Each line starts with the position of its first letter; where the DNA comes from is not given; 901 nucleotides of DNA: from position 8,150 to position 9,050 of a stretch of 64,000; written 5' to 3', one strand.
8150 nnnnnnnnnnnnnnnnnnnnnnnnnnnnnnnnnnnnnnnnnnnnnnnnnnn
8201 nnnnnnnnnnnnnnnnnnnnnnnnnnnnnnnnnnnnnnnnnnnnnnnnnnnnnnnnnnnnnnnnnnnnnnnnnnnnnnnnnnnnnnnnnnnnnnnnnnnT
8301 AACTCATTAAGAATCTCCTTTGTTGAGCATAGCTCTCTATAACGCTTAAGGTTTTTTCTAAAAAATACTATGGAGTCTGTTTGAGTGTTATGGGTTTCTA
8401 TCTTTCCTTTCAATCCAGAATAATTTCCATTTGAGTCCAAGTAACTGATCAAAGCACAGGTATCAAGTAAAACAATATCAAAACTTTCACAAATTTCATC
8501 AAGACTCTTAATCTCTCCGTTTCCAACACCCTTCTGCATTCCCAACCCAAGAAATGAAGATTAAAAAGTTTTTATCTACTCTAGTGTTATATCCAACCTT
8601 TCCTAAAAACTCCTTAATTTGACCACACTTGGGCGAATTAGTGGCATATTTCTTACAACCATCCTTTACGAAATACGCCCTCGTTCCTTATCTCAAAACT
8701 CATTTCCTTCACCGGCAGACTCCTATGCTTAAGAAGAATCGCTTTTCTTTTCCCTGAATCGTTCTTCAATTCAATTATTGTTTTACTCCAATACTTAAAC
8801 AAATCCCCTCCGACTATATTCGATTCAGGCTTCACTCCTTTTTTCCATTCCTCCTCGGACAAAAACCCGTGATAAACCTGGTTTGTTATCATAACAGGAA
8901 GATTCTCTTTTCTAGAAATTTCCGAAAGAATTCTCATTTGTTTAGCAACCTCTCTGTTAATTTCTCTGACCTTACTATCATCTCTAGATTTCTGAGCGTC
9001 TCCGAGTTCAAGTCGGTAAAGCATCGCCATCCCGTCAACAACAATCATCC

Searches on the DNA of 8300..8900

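Call 65: search_rna_families(source=window, start=8300, end=8900, threshold=evalue, max_evalue=10, show_alignments=2)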
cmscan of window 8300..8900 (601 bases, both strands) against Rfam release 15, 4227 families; matches with E-value up to 10: 4.
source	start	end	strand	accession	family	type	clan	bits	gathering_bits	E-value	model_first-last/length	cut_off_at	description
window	8549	8601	+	RF01615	ceN111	Gene; snRNA; snoRNA; CD-box;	-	16.5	43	5.3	1-70/70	no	Nematode snoRNA ceN111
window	8433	8507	-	RF01421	snoR114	Gene; snRNA; snoRNA; CD-box;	-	15.6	45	5.2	1-87/87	no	small nucleolar RNA snoR114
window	8512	8560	-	RF04163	mir-8364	Gene; miRNA;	-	15.3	67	9.5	1-61/61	no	mir-8364 microRNA precursor family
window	8807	8856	-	RF01306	sR52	Gene; snRNA; snoRNA; CD-box;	-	11.7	50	9.3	1-60/60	no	Small nucleolar RNA sR52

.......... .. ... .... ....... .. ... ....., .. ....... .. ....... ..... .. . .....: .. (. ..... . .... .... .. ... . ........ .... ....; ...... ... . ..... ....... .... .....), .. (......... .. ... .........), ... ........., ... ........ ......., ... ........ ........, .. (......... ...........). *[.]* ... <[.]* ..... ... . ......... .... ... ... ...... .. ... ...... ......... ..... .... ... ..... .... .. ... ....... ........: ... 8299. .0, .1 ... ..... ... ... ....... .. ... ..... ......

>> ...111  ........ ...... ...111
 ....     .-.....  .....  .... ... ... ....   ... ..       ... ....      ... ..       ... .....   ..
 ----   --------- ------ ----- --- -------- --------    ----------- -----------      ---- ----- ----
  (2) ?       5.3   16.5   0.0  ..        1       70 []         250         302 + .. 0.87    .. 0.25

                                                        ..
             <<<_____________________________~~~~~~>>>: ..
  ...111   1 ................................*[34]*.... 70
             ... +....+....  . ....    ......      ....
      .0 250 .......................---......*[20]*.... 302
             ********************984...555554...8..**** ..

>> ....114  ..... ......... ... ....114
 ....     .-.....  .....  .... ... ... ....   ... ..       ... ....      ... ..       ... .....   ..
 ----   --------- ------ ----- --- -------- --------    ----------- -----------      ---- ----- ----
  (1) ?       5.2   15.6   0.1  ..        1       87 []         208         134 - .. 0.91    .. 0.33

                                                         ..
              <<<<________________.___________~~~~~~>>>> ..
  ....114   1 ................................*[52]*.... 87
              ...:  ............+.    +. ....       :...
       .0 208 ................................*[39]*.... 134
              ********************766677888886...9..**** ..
